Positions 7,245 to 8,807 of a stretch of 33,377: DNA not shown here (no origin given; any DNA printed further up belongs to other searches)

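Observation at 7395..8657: HydS-like [FeFe]-hydrogenase homolog: all four H-cluster cysteines retained, proton-relay Cys and both conserved Met replaced, extra Cx2Cx4Cx16C motif, no PAS domain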

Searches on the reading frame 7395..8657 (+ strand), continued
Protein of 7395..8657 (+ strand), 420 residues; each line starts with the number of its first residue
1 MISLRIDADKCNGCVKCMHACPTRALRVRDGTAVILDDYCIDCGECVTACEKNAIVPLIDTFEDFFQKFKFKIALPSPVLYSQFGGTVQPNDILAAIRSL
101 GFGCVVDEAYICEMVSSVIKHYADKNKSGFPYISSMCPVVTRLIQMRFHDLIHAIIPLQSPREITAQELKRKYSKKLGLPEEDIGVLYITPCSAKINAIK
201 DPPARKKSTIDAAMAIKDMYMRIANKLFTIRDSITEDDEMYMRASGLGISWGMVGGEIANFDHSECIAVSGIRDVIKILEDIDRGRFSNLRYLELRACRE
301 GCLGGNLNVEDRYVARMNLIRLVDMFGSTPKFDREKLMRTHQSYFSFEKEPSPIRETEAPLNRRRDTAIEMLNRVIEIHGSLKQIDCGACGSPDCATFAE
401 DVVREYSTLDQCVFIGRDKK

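Call 16: find_encoding_contigs(protein=P0003, flank=10000, max_places=3)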
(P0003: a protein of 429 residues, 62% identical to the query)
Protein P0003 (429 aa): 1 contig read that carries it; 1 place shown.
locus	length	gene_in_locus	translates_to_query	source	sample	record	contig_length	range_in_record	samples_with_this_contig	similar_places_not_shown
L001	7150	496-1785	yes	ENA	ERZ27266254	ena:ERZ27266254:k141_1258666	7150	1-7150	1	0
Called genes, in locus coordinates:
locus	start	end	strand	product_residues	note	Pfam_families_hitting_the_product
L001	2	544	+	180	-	?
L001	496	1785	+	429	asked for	PF00037:Fer4 (weak), PF13237:Fer4_10, PF14697:Fer4_21, PF12837:Fer4_6 (faint), PF12838:Fer4_7 (weak), PF13187:Fer4_9, PF02906:Fe_hyd_lg_C, PF04060:FeS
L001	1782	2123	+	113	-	-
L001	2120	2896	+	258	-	PF13263:PHP_C (faint)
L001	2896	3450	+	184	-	PF02518:HATPase_c, PF13589:HATPase_c_3 (weak)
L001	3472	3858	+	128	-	-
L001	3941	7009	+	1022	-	PF01257:2Fe-2S_thioredx (weak), PF01512:Complex1_51K, PF10589:NADH_4Fe-4S, PF14691:Fer4_20, PF01266:DAO (weak), PF07992:Pyr_redox_2, PF13450:NAD_binding_8 (weak), PF13738:Pyr_redox_3, +3 more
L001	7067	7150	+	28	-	?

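Call 17: find_encoding_contigs(protein=P0009, flank=10000, max_places=2)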
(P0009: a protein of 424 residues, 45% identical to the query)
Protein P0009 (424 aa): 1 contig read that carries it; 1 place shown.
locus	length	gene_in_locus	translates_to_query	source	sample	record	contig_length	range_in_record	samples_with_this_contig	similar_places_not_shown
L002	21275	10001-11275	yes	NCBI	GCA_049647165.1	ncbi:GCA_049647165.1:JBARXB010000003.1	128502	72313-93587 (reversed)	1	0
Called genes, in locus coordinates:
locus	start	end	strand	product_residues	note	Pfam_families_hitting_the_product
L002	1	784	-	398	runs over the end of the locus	PF00155:Aminotran_1_2, PF01041:DegT_DnrJ_EryC1, PF01053:Cys_Met_Meta_PP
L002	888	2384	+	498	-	PF02789:Peptidase_M17_N, PF00883:Peptidase_M17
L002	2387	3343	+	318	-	-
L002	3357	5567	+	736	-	PF02743:dCache_1, PF00512:HisKA, PF02518:HATPase_c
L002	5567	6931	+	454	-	PF00072:Response_reg, PF00158:Sigma54_activat, PF14532:Sigma54_activ_2, PF00004:AAA (weak), PF07724:AAA_2 (weak), PF25601:AAA_lid_14, PF02954:HTH_8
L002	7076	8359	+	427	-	PF02812:ELFV_dehydrog_N, PF00208:ELFV_dehydrog, PF02826:2-Hacid_dh_C (weak)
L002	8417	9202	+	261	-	PF01257:2Fe-2S_thioredx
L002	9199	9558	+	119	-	-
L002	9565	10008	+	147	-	PF02518:HATPase_c (weak), PF13581:HATPase_c_2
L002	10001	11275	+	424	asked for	PF12837:Fer4_6 (faint), PF13237:Fer4_10, PF14697:Fer4_21 (faint), PF12838:Fer4_7, PF13187:Fer4_9, PF00037:Fer4 (weak), PF02906:Fe_hyd_lg_C, PF04060:FeS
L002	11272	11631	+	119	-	-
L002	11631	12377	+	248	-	PF02811:PHP, PF13263:PHP_C (faint)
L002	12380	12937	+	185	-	PF02518:HATPase_c, PF13589:HATPase_c_3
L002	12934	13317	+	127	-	-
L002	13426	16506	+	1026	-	PF01257:2Fe-2S_thioredx (weak), PF01512:Complex1_51K, PF10531:SLBB (weak), PF10589:NADH_4Fe-4S, PF14691:Fer4_20, PF07992:Pyr_redox_2, PF13450:NAD_binding_8 (weak), PF13738:Pyr_redox_3 (weak), +3 more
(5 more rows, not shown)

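Call 19: find_encoding_contigs(protein=P0076, flank=10000, max_places=2)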
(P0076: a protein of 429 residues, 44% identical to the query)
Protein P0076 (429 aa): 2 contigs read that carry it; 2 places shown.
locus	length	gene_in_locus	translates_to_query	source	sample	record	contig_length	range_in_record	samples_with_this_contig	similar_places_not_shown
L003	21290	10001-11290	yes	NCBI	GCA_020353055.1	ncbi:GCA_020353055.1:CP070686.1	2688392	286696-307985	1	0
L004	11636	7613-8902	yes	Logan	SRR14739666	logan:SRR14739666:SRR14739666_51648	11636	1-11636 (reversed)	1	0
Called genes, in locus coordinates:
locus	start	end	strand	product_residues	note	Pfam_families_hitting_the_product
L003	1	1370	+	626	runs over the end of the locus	PF17297:PEPCK_N, PF01293:PEPCK_ATP (weak), PF00821:PEPCK_GTP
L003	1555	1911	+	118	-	PF02627:CMD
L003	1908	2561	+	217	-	PF02589:LUD_dom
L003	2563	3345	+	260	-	PF00795:CN_hydrolase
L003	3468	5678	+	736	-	PF02743:dCache_1, PF13596:PAS_10 (faint), PF00512:HisKA, PF02518:HATPase_c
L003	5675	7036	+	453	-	PF00072:Response_reg, PF00004:AAA (faint), PF00158:Sigma54_activat, PF14532:Sigma54_activ_2, PF25601:AAA_lid_14, PF02954:HTH_8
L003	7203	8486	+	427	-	PF02812:ELFV_dehydrog_N, PF00208:ELFV_dehydrog, PF02826:2-Hacid_dh_C (faint)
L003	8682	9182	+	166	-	PF01257:2Fe-2S_thioredx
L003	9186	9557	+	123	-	PF07085:DRTGG (weak)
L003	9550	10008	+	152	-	PF13581:HATPase_c_2 (weak), PF02518:HATPase_c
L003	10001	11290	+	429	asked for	PF13237:Fer4_10, PF14697:Fer4_21, PF12838:Fer4_7, PF13187:Fer4_9, PF25160:LdpA_Fe-S-bd (weak), PF00037:Fer4 (weak), PF02906:Fe_hyd_lg_C, PF04060:FeS, +2 more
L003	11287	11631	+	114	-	PF07085:DRTGG (faint)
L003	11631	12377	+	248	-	PF02811:PHP, PF13263:PHP_C (weak)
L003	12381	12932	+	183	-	PF02518:HATPase_c, PF13589:HATPase_c_3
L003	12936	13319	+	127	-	-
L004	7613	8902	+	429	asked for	PF13237:Fer4_10, PF14697:Fer4_21, PF12838:Fer4_7, PF13187:Fer4_9, PF25160:LdpA_Fe-S-bd (weak), PF00037:Fer4 (weak), PF02906:Fe_hyd_lg_C, PF04060:FeS, +2 more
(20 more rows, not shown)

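Call 34: find_related_loci(query=A1, collection=genome_contigs, flank=10000)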
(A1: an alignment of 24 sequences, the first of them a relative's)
Query A1 (420 aa) in genome_contigs; peptide patterns used: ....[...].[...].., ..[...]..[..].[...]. (x = any residue, [..] = any of these).
600 stretches matched a pattern (row limit reached: there are more); 569 encode a relative of the query (tblastn E <= 1e-3); the best 80 are kept; 80 distinct loci.
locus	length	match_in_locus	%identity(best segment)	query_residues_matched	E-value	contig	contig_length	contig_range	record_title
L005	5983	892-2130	44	3-419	2e-117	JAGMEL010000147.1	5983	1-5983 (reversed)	MAG: candidate division WOR-3 bacterium isolate RS_18_8 ZL530.bin.8.fa_147, whole genome shotgun sequence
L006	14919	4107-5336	44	3-419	5e-113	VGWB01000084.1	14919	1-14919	MAG: Ignavibacteria bacterium isolate M_DeepCast_400m_m2_062 M_DeepCast_400m_m2_062_Ga0194112_10006873, whole genome sho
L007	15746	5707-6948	45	3-420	1e-112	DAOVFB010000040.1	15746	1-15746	MAG TPA_asm: Candidatus Stahlbacteria bacterium isolate CSMAG_1098 CSMAG_1098_k141_363502_length_15746_cov_25.0000, whol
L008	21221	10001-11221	42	3-416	2e-112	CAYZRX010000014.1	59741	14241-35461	MAG TPA_asm: uncultured Ignavibacteriaceae bacterium isolate SRP214966_co4_379 genome assembly, contig: NODE_245_length_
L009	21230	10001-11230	44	3-419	5e-112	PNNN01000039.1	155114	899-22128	MAG: Chlorobiaceae bacterium isolate SW.3.66 SW_1000035_155114, whole genome shotgun sequence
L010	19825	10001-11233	42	3-417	1e-110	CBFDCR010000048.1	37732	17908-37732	MAG TPA_asm: uncultured bacterium isolate SRR26215683_binner23_Refined_38 genome assembly, contig: ERZ25073488.228, whol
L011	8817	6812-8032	42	3-416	1e-110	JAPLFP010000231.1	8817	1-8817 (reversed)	MAG: Ignavibacteriales bacterium isolate LacPavin_0920_SED5_MAG_52_10 LacPavin_0920_SED5_scaffold_1495954, whole genome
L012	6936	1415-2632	42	3-415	1e-107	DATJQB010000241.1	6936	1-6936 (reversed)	MAG TPA_asm: Bacteroidota bacterium isolate SMAG_U14929 k141_1446085, whole genome shotgun sequence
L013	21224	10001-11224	43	3-415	2e-107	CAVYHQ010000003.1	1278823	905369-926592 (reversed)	MAG: Bryobacterales bacterium isolate MFD03726.bin.1.49 genome assembly, contig: contig_12407, whole genome shotgun sequ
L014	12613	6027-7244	40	3-413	2e-107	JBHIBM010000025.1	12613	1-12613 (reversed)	MAG: Candidatus Zixiibacteriota bacterium isolate K_1_bin.48 NODE_1061_length_12613_cov_6.109572, whole genome shotgun s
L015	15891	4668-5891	40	3-414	1e-107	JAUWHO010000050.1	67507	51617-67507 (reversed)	MAG: Candidatus Zixiibacteriota bacterium isolate CSMAG_2270 CSMAG_2270_k141_3367247_length_67507_cov_11.9928, whole gen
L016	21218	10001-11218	42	3-415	4e-107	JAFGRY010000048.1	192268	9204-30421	MAG: bacterium isolate Zod_Metabat.86 k87_14354797, whole genome shotgun sequence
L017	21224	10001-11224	42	3-415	3e-107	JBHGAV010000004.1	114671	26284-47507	MAG: Bryobacteraceae bacterium isolate SBS.BIN.82 SBSBIN82_contig_4, whole genome shotgun sequence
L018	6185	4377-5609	42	3-419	3e-107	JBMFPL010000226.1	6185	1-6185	MAG: Bryobacteraceae bacterium isolate KM4338-62 NODE_6516_length_6185_cov_4.102447, whole genome shotgun sequence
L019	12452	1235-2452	42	3-415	4e-107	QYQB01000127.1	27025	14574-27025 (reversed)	MAG: bacterium isolate PowLak16_MAG13 c_000000071919, whole genome shotgun sequence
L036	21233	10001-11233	41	3-414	5e-102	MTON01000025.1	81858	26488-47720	MAG: Candidatus Aminicenantes bacterium JdFR-78 JGI24020J35080_1000133, whole genome shotgun sequence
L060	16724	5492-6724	41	3-414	2e-95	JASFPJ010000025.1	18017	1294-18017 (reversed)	MAG: Candidatus Aminicenantes bacterium isolate D0819M58metaG_Bin_295 D0819M58metaG_FD_scaffold_242_c1, whole genome sho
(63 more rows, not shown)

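Call 46: search_protein_families(library=pfam, proteins=[L009:15717-17492:+, L060:9428-12706:-, L013:15573-17354:+, L036:15608-17377:+], max_evalue=0.00001)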
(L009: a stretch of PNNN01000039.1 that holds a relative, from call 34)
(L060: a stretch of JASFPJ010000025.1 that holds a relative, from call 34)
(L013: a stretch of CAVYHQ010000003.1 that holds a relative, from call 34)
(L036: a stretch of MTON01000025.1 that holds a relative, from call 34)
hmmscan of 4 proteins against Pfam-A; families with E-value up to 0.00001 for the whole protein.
L009:15717-17492:+ (592 aa): 11 families
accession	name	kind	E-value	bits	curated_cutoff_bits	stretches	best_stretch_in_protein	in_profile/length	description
PF13510.11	Fer2_4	-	2.5e-18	66.3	22.8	1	5-83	2-81/82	2Fe-2S iron-sulfur cluster binding domain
PF13237.11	Fer4_10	-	2.1e-17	63.2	25.5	1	520-568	3-53/53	4Fe-4S dicluster domain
PF00037.32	Fer4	-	4.8e-17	61.4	21.1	0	552-573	3-24/24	4Fe-4S binding domain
PF14697.11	Fer4_21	-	1.7e-16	60.5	35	2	519-572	1-57/59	4Fe-4S dicluster domain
PF12837.12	Fer4_6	-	2e-16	59.5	25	0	551-572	3-24/24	4Fe-4S binding domain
PF12838.12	Fer4_7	-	2.1e-16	60.6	27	3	526-571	2-52/52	4Fe-4S dicluster domain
PF13187.11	Fer4_9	-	2.1e-14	53.7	27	1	525-572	1-52/52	4Fe-4S dicluster domain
PF13484.11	Fer4_16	-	6.8e-13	49.6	30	0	557-575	2-20/66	4Fe-4S double cluster binding domain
PF25160.1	LdpA_Fe-S-bd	-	8.2e-12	45.2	27.6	0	530-573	7-44/49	LdpA Fe-S cluster-binding domain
PF12797.12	Fer4_2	-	2.7e-06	27.4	24.5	0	171-186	7-22/22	4Fe-4S binding domain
PF13183.11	Fer4_8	-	4.4e-06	27.6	27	0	131-187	3-67/68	4Fe-4S dicluster domain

L060:9428-12706:- (1093 aa): 15 families
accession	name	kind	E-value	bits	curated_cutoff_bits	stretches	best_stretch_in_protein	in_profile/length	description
PF07992.20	Pyr_redox_2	-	2.7e-17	63.6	26.1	1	669-809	3-137/291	Pyridine nucleotide-disulphide oxidoreductase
PF13510.11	Fer2_4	-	1.5e-15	57.4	22.8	1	8-84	4-81/82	2Fe-2S iron-sulfur cluster binding domain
PF12838.12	Fer4_7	-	2.8e-13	50.6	27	1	1019-1070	1-51/52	4Fe-4S dicluster domain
PF14697.11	Fer4_21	-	7.7e-13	48.8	35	0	126-186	5-58/59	4Fe-4S dicluster domain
PF00037.32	Fer4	-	1.6e-12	47.1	21.1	0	1050-1070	1-21/24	4Fe-4S binding domain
PF13738.12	Pyr_redox_3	-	3.2e-10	40.2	30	1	666-777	164-268/305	Pyridine nucleotide-disulphide oxidoreductase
PF13187.11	Fer4_9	-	7.3e-10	39.2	27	1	1020-1070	2-50/52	4Fe-4S dicluster domain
PF13450.12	NAD_binding_8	-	3.1e-09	37.4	21.9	1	671-710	1-40/68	NAD(P)-binding Rossmann-like domain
PF00890.30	FAD_binding_2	-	3.9e-08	33.3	20.4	1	669-705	2-38/414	FAD binding domain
PF01266.30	DAO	-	1e-07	32.2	27.9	1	670-713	3-52/353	FAD dependent oxidoreductase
PF25160.1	LdpA_Fe-S-bd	-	3.3e-07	30.4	27.6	0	1013-1040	21-48/49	LdpA Fe-S cluster-binding domain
PF03486.20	HI0933_like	-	1.9e-06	28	50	0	669-705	3-39/244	HI0933-like protein Rossmann domain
PF12837.12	Fer4_6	-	5e-06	26.7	25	0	1049-1069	1-21/24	4Fe-4S binding domain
PF13237.11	Fer4_10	-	5.7e-06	26.6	25.5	0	1017-1068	6-53/53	4Fe-4S dicluster domain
PF12831.13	FAD_oxidored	-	7.3e-06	26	27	0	670-705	3-38/416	FAD dependent oxidoreductase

L013:15573-17354:+ (594 aa): 10 families
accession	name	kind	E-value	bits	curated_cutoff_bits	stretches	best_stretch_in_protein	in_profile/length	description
PF12838.12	Fer4_7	-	1.6e-19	70.5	27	2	135-189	2-51/52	4Fe-4S dicluster domain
PF13510.11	Fer2_4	-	4.6e-18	65.5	22.8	1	7-85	2-81/82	2Fe-2S iron-sulfur cluster binding domain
PF00037.32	Fer4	-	9.2e-18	63.7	21.1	1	554-574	3-23/24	4Fe-4S binding domain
PF13484.11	Fer4_16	-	1.5e-14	55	30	0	176-247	2-63/66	4Fe-4S double cluster binding domain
PF14697.11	Fer4_21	-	8.9e-14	51.8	35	2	132-192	5-58/59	4Fe-4S dicluster domain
PF13237.11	Fer4_10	-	2.1e-13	50.4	25.5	1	524-570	5-53/53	4Fe-4S dicluster domain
PF12837.12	Fer4_6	-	9.4e-13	47.9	25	0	552-573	2-23/24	4Fe-4S binding domain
PF13187.11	Fer4_9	-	9e-12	45.3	27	1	527-574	1-52/52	4Fe-4S dicluster domain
PF25160.1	LdpA_Fe-S-bd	-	3.8e-10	39.8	27.6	0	533-575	8-44/49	LdpA Fe-S cluster-binding domain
PF12797.12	Fer4_2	-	2.4e-07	30.7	24.5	0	555-571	6-22/22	4Fe-4S binding domain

L036:15608-17377:+ (590 aa): 11 families
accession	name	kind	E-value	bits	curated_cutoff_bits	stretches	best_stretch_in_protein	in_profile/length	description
PF00037.32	Fer4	-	4.6e-20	71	21.1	2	549-569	2-22/24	4Fe-4S binding domain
PF12838.12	Fer4_7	-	3.2e-18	66.4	27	3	524-569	2-52/52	4Fe-4S dicluster domain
PF13510.11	Fer2_4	-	4.9e-18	65.4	22.8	1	5-83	2-81/82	2Fe-2S iron-sulfur cluster binding domain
PF14697.11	Fer4_21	-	3.6e-16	59.5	35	2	517-567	1-53/59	4Fe-4S dicluster domain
PF13237.11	Fer4_10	-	3.5e-15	56.1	25.5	1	518-566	3-53/53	4Fe-4S dicluster domain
PF13187.11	Fer4_9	-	4.6e-13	49.4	27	1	524-569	2-51/52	4Fe-4S dicluster domain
PF12837.12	Fer4_6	-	4.9e-13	48.8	25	1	548-569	2-23/24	4Fe-4S binding domain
PF13484.11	Fer4_16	-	1.3e-11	45.6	30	0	171-244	2-64/66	4Fe-4S double cluster binding domain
PF12797.12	Fer4_2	-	1.9e-10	40.4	24.5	0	550-567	5-22/22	4Fe-4S binding domain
PF25160.1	LdpA_Fe-S-bd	-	2.3e-10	40.5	27.6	0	548-569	21-42/49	LdpA Fe-S cluster-binding domain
PF07992.20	Pyr_redox_2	-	8.6e-06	25.8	26.1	0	367-496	178-289/291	Pyridine nucleotide-disulphide oxidoreductase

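Call 47: search_solved_structures(query=L009:15717-17492:+, max_evalue=0.00001)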
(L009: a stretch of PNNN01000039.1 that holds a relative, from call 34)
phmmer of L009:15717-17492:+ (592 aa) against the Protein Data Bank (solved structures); distinct sequences matched with E-value up to 0.00001: 82 (the best 60 are shown).
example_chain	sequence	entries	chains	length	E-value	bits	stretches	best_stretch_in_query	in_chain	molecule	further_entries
8rvv_A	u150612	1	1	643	7.1e-112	377.7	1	205-590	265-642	H(2):CoB-CoM heterodisulfide,ferredoxin reductase subunit A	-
8rvu_a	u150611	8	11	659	7.1e-112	377.7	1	205-590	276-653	H(2):CoB-CoM heterodisulfide,ferredoxin reductase subunit A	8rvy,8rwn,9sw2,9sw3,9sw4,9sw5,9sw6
5odc_A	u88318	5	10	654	1.5e-107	363.5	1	172-589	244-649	Heterodisulfide reductase, subunit A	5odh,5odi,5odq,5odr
9sfi_A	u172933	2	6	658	1.5e-102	346.9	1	172-590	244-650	CoB--CoM heterodisulfide reductase iron-sulfur subunit A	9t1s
7bkb_A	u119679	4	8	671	4.3e-96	325.6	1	172-590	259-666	CoB--CoM heterodisulfide reductase iron-sulfur subunit A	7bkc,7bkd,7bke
9mqx_A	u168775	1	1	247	6.6e-39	136.8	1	7-195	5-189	NADH:ubiquinone oxidoreductase chain G-like protein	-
6tjr_A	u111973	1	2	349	5.1e-34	120.6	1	222-506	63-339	Fumarate reductase/succinate dehydrogenase flavoprotein domain protein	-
8a6t_A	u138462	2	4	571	1.6e-33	119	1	6-190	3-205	Electron bifurcating hydrogenase subunit HydA1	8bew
9bov_A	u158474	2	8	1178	1.2e-24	89.7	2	5-100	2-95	Molybdopterin oxidoreductase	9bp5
9wxb_B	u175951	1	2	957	4.3e-24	87.9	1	6-102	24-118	Formate dehydrogenase alpha subunit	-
6tg9_A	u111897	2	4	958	6.5e-24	87.3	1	7-102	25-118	Formate dehydrogenase subunit alpha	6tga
7q4v_A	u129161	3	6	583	1.2e-23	86.4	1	5-191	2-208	Iron hydrogenase HydA1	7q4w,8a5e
7t2r_A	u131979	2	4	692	1.4e-23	86.1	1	5-208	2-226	NiFe hydrogenase subunit A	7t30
7p5h_A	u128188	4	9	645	1.6e-22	82.7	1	9-190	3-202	Fe-hydrogenase, subunit alpha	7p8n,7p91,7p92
8oh5_C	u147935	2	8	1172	3.5e-22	81.6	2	7-99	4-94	Formate dehydrogenase-O, major subunit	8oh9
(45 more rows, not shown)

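Call 63: predict_structure(alignment_id=A1)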
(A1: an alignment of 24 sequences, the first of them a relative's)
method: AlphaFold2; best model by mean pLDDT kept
length: 420 residues; sequences in the alignment: 24
mean_pLDDT: 78.7   pTM: 0.79
mean pLDDT of the five models: 78.7, 75.9, 67.8, 57.1, 54.5
residues with pLDDT >= 90: 103; 70-90: 228; 50-70: 65; < 50: 24
segments of 3 or more residues with pLDDT < 50: 248-262
pLDDT, mean of each block of 10 residues (from residue 1): 79 87 88 84 86 85 92 89 79 90 86 75 78 82 85 81 85 96 94 75 74 88 89 55 50 34 62 88 82 79 60 75 67 71 57 57 81 94 91 93 91 70
secondary structure, 60 per line:
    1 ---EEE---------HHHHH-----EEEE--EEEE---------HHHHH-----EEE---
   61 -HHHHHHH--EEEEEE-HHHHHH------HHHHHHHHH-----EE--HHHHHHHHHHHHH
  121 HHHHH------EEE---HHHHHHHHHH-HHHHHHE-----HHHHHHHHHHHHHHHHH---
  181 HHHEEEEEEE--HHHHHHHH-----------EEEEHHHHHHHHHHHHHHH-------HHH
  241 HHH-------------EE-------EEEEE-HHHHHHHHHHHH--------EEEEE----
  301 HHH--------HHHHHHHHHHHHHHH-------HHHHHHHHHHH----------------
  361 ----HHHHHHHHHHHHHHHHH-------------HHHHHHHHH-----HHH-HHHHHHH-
elements in order: E4-6 H16-20 E26-29 E32-35 H45-49 E55-57 H62-68 E71-76 H78-83 H90-98 H108-125 E132-134 H138-147 H149-154 H161-177 E184-190 H193-200 E212-215 H216-230 H238-243 E266-270 H272-283 E292-296 H312-326 H334-344 H365-381 H395-403 H413-419

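Call 66: fold_search(model_id=the predicted structure, library=pdb)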
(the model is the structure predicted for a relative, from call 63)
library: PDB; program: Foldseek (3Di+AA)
matches with E <= 10: 755; with E <= 0.001: 74
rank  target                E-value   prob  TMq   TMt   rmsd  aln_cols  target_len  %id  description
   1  9gnk                  1.1e-16  1.00  0.63  0.56   6.6       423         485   19  Desulfovibrio desulfuricans [FeFe]-hydrogenase variant with both subunits linked by a 13 amino acid linker peptide deriv (released 2025-09-24)
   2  8ryh                  1.1e-16  1.00  0.66  0.60   6.0       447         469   18  Desulfovibrio desulfuricans [FeFe]-hydrogenase variant with both subunits linked by a linker peptide derived from a grou (released 2025-02-19)
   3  9gbu_B                6.0e-16  1.00  0.63  0.56   6.7       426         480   19  Desulfovibrio desulfuricans [FeFe]-hydrogenase variant with both subunits linked by a 13 amino acid linker peptide der (released 2025-08-13)
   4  9f46_B                6.6e-16  1.00  0.62  0.45   7.2       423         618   18  crystal structure of apo-[FeFe]-hydrogenase CbA5H from Clostridium beijerinckii (released 2024-12-18)
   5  8ru6                  8.7e-16  1.00  0.63  0.55   7.0       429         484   19  Desulfovibrio desulfuricans [FeFe]-hydrogenase variant with both subunits linked by a 4 amino acid linker peptide derive (released 2025-02-12)
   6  9gbu_A                1.5e-15  1.00  0.64  0.57   6.4       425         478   19  Desulfovibrio desulfuricans [FeFe]-hydrogenase variant with both subunits linked by a 13 amino acid linker peptide der (released 2025-08-13)
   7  8zqd_A                1.7e-15  1.00  0.66  0.46   6.3       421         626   19  Anaerobically isolated active [FeFe]-hydrogenase CbA5H (released 2025-01-01)
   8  9f46_A                1.9e-15  1.00  0.64  0.45   5.9       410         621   20  crystal structure of apo-[FeFe]-hydrogenase CbA5H from Clostridium beijerinckii (released 2024-12-18)
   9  6gm3_A                7.1e-15  1.00  0.63  0.48   5.7       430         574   20  [FeFe]-hydrogenase CpI from Clostridium pasteurianum, variant R286A (released 2018-11-07)
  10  8a6t_A                7.1e-15  1.00  0.63  0.48   6.6       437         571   19  Cryo-EM structure of the electron bifurcating Fe-Fe hydrogenase HydABC complex from Thermoanaerobacter kivui in the re (released 2023-02-15)
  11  7p5h_A                1.7e-14  1.00  0.61  0.47   6.2       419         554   17  TmHydABC- D2 map (released 2022-09-14)
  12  7p8n_a                2.4e-14  1.00  0.60  0.41   6.2       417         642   18  TmHydABC- T. maritima hydrogenase with bridge closed (released 2022-09-14)
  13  6gly_B                3.4e-14  1.00  0.63  0.48   5.7       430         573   20  [FeFe]-hydrogenase CpI from Clostridium pasteurianum, variant C299A (released 2018-11-07)
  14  9gzl_A                4.2e-14  1.00  0.57  0.60   5.7       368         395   20  Apo FeFe Hydrogenase from Desulfovibrio desulfuricans labelled with cyanophenylalanine (released 2025-05-28)
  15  6gm3_B                5.2e-14  1.00  0.63  0.48   5.7       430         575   20  [FeFe]-hydrogenase CpI from Clostridium pasteurianum, variant R286A (released 2018-11-07)
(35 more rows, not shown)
